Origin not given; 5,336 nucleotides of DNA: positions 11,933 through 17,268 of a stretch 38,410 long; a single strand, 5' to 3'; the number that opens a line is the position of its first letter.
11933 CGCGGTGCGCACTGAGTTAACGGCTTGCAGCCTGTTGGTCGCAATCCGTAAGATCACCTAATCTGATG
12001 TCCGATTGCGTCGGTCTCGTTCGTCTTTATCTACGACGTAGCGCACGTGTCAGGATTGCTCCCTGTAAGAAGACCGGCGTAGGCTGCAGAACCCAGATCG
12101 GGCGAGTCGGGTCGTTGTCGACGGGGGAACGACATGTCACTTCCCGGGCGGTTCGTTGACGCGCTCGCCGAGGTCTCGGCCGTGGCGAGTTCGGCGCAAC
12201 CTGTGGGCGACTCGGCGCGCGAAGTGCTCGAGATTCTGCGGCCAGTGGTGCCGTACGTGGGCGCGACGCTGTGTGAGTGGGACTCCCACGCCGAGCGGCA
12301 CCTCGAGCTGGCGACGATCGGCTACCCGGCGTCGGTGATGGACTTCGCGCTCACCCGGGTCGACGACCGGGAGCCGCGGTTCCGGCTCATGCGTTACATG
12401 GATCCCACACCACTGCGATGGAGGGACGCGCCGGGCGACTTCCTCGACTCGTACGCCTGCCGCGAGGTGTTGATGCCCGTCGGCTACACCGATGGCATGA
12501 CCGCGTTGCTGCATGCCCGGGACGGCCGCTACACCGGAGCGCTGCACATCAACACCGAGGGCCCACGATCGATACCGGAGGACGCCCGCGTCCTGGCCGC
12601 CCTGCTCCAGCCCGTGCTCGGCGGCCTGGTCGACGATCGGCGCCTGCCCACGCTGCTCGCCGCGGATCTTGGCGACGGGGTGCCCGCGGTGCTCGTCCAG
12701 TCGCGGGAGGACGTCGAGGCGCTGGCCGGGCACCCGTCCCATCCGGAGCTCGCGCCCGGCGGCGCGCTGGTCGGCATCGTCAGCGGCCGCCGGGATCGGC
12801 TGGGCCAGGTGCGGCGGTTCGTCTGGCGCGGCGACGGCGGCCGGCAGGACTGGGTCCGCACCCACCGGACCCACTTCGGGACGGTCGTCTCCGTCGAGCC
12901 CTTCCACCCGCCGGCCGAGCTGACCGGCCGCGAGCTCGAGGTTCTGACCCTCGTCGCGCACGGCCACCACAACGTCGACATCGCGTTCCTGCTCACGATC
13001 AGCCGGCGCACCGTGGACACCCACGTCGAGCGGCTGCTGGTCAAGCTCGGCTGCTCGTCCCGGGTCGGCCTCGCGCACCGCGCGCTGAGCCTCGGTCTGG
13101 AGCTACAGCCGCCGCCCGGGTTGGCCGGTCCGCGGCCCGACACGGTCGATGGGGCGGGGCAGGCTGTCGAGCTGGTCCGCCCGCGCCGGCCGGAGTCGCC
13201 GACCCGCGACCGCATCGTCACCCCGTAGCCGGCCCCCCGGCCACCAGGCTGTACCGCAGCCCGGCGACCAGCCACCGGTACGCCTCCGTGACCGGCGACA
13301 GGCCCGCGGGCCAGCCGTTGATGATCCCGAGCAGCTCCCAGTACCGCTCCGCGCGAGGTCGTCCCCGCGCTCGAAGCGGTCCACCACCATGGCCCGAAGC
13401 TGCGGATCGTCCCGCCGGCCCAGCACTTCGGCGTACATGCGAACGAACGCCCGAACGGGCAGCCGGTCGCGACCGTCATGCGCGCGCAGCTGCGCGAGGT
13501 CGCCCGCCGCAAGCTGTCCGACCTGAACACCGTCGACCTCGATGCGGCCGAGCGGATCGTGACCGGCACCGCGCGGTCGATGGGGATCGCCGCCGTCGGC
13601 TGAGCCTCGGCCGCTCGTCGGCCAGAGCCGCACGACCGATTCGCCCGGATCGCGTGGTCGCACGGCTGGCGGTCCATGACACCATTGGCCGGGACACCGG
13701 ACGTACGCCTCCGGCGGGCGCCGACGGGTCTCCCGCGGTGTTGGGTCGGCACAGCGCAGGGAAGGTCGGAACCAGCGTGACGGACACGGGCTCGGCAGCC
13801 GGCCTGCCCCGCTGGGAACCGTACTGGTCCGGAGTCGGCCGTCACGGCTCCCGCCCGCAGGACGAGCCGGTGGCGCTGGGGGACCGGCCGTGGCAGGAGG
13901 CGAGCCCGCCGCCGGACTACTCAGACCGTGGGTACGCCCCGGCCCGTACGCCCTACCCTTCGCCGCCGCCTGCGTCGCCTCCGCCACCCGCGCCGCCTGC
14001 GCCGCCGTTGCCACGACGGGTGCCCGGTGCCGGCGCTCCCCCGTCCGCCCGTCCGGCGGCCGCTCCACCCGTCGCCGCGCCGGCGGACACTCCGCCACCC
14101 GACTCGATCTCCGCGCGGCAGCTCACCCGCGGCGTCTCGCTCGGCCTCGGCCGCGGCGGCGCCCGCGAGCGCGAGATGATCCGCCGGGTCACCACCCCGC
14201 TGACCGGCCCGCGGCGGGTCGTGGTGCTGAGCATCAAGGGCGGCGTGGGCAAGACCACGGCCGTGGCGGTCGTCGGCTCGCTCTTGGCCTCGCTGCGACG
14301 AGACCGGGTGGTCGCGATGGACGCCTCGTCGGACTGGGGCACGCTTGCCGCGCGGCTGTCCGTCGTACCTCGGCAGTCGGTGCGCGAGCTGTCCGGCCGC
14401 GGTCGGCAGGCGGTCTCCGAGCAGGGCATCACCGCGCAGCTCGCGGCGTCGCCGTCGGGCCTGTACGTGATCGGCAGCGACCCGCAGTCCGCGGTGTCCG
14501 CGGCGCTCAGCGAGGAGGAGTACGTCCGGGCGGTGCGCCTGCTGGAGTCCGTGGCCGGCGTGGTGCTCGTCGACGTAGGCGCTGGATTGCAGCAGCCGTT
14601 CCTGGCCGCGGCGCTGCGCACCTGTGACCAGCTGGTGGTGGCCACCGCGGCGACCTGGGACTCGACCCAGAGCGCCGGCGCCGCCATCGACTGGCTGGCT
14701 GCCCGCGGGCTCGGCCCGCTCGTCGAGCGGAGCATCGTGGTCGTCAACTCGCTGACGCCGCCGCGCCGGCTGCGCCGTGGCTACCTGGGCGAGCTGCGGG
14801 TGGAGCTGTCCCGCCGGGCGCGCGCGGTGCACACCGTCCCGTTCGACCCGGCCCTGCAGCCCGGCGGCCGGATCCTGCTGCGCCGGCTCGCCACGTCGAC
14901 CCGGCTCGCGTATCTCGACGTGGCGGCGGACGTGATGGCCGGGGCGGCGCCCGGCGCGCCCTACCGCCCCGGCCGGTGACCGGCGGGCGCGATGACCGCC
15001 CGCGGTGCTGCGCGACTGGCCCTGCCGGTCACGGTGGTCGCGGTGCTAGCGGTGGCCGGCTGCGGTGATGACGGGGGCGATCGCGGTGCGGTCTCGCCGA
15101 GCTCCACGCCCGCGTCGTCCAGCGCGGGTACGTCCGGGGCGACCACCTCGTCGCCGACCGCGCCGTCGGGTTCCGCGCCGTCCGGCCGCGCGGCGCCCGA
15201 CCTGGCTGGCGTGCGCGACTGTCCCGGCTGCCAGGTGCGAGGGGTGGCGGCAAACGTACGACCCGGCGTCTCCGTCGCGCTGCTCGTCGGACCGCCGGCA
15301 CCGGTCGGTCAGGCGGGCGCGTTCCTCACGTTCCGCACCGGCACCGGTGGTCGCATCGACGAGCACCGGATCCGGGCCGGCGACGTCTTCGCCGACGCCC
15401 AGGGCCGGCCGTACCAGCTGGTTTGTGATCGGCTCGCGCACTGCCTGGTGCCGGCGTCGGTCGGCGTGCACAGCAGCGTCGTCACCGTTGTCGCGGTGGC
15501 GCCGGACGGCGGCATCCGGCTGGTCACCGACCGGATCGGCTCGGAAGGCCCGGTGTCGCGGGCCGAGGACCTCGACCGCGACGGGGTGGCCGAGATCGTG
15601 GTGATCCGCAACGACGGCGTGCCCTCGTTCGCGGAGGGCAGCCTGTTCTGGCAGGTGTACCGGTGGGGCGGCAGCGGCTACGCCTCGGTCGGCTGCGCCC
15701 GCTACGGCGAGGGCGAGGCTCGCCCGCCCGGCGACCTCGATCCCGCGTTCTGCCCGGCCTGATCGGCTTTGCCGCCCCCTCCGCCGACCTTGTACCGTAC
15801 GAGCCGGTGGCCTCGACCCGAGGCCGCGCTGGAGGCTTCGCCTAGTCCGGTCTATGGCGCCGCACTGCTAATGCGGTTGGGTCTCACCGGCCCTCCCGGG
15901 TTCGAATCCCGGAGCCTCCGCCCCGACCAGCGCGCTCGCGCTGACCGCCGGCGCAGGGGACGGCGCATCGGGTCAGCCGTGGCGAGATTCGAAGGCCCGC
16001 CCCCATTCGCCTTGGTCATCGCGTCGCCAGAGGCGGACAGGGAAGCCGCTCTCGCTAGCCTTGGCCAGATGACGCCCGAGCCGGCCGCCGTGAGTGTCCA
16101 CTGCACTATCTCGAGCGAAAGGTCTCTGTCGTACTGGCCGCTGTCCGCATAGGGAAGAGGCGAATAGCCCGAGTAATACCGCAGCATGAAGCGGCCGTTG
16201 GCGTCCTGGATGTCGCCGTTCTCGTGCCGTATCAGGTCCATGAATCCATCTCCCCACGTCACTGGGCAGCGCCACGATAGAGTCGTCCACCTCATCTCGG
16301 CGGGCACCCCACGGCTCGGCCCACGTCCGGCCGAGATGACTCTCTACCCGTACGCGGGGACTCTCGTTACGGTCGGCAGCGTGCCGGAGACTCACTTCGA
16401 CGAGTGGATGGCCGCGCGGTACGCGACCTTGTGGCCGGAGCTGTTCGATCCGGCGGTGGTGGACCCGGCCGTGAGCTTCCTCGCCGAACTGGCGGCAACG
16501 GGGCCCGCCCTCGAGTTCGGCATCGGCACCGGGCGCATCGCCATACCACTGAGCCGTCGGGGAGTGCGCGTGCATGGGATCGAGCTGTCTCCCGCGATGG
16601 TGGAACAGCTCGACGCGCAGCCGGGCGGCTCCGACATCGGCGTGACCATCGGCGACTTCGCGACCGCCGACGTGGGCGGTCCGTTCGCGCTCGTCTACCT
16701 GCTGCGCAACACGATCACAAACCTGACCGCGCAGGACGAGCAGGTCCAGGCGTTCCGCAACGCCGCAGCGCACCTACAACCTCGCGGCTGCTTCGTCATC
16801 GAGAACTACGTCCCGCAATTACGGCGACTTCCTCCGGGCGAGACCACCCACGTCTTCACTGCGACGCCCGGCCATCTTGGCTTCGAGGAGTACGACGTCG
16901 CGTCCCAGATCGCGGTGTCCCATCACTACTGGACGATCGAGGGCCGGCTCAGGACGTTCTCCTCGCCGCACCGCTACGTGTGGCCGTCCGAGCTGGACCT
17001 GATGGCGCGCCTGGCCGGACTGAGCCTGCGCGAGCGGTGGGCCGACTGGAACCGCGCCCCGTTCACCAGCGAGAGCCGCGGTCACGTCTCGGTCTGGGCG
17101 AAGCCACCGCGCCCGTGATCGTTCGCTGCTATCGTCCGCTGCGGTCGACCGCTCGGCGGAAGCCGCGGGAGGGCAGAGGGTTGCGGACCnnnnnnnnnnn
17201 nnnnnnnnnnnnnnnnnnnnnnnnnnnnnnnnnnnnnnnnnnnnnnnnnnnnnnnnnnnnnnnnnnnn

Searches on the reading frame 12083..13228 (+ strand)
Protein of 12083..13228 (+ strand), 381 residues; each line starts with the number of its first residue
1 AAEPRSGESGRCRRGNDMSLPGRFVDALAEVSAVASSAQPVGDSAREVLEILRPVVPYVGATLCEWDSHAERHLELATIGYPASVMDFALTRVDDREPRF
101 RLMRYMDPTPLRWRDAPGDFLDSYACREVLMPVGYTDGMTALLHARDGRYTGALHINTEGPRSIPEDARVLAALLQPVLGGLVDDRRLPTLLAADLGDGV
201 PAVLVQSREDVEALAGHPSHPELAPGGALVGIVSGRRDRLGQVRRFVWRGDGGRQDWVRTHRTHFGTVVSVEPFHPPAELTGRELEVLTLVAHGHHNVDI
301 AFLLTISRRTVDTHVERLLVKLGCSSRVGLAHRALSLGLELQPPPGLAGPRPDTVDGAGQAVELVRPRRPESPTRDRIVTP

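Call 45: search_protein_families(library=pfam, proteins=[window:12083-13228:+], max_evalue=0.001)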
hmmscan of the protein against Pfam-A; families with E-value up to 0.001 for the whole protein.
window:12083-13228:+ (381 aa): 1 family
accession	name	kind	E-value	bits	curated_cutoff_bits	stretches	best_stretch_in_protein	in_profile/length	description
PF00196.25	GerE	-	1.2e-14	54.1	23.5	1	279-334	2-57/57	Bacterial regulatory proteins, luxR family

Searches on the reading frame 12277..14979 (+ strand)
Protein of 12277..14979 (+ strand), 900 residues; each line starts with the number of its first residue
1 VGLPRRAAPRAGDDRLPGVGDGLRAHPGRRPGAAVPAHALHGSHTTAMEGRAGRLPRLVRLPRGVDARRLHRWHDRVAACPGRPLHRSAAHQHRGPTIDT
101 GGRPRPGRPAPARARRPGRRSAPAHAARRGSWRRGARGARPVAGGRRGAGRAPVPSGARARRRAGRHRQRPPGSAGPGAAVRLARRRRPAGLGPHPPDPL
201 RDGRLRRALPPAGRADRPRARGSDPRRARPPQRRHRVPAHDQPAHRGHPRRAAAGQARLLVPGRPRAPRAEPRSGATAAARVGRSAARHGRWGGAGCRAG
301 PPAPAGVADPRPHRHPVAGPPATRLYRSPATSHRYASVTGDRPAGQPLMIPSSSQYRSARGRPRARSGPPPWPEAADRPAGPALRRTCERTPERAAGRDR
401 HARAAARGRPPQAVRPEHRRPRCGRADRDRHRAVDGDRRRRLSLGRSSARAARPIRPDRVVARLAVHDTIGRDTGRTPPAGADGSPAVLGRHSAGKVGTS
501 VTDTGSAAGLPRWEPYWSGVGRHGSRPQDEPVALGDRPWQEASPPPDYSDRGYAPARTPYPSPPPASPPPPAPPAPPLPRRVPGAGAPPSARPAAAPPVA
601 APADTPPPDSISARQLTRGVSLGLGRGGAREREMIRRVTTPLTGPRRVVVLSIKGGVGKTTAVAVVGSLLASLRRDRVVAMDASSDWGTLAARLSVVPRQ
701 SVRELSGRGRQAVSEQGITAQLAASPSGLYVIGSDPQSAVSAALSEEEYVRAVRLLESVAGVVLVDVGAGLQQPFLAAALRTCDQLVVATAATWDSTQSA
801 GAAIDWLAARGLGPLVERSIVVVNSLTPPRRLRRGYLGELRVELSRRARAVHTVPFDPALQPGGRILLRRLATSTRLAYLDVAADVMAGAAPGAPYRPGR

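Call 6: search_protein_families(library=pfam, proteins=[window:12277-14979:+], max_evalue=0.01)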
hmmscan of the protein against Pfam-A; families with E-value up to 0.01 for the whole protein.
window:12277-14979:+ (900 aa): 1 family
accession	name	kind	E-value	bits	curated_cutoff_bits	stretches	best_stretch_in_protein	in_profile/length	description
PF01656.29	CbiA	-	1.6e-05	25.3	25.4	1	648-770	1-86/125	CobQ/CobB/MinD/ParA nucleotide binding domain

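Call 8: search_protein_families(library=ncbifam, proteins=[window:12277-14979:+], max_evalue=0.01)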
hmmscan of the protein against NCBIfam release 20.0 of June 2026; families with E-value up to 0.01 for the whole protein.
window:12277-14979:+ (900 aa): 4 families
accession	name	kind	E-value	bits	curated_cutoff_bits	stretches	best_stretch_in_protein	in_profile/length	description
TIGR03371.1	cellulose_yhjQ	equivalog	7.4e-07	28.9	157.85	1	647-847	3-199/246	cellulose biosynthesis protein BcsQ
TIGR01968.1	minD_bact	equivalog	9.9e-06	25.1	212.9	1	648-812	4-163/261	septum site-determining protein MinD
NF047398.1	AAA_KGGVGR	domain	3.1e-05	24.4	90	1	645-683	2-39/190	KGGVGR-motif variant AAA ATPase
TIGR01969.1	minD_arch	subfamily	0.00016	20.9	201.75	1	647-790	2-139/251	cell division ATPase MinD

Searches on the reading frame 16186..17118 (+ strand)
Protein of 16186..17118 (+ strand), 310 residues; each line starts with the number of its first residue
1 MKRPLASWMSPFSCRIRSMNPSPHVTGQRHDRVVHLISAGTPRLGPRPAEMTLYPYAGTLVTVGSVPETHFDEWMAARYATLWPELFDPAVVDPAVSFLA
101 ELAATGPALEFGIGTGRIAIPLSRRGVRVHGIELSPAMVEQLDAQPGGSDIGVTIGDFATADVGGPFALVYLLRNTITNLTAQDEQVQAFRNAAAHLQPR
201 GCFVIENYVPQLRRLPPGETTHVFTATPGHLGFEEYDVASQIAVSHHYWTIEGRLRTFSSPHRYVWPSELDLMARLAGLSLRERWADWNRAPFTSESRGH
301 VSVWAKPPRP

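Call 6: search_protein_families(library=pfam, proteins=[window:16186-17118:+], max_evalue=0.01)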
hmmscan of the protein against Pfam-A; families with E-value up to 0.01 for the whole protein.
window:16186-17118:+ (310 aa): 4 families
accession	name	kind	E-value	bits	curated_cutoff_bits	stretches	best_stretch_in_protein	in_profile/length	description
PF13649.12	Methyltransf_25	-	1.2e-10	42.4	27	1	109-201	2-97/97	Methyltransferase domain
PF08242.18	Methyltransf_12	-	9.3e-08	33.2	30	1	109-203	1-98/98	Methyltransferase domain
PF08241.18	Methyltransf_11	-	5.7e-07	30.5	21.2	1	109-205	1-95/95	Methyltransferase domain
PF13489.12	Methyltransf_23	-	5.1e-06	26.8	27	1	94-208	11-119/164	Methyltransferase domain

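Call 7: search_protein_families(library=padloc, proteins=[window:16186-17118:+], max_evalue=0.01)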
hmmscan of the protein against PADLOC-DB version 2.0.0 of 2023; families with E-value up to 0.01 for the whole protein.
window:16186-17118:+ (310 aa): 1 family
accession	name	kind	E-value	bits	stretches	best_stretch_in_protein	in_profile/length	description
PDLC04134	mad2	-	1.1e-09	35.6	1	72-214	259-403/492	mads_2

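Call 67: search_solved_structures(query=window:16186-17118:+, max_evalue=0.001)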
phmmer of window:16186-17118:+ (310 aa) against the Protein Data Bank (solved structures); distinct sequences matched with E-value up to 0.001: 7.
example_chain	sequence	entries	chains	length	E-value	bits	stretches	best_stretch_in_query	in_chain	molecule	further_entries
4hgy_A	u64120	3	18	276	1.7e-41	145.6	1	68-305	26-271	CcbJ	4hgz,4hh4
7wzf_A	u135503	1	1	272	1e-18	70.7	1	77-304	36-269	YunM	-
7wzg_A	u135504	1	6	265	7.6e-11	44.9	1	107-300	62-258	Cypemycin N-terminal methyltransferase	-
9sot_A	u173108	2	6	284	1.4e-10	44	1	96-211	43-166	Class I SAM-dependent methyltransferase | Methyltransferase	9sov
9ri2_A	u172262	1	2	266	2.3e-05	26.8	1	108-296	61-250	Methyltransferase, putative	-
6uk5_A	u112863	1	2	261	3.2e-05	26.4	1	105-208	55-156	CalS10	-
2yqz_A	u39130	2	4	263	0.00071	21.9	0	108-153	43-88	Hypothetical protein TTHA0223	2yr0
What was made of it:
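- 16186..17118 (+): Extra CcbJ-like methyltransferase upstream. It is specific to this window and not part of the conserved cassette. PDB 4hgy, E 1.7e-41 (call 67).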
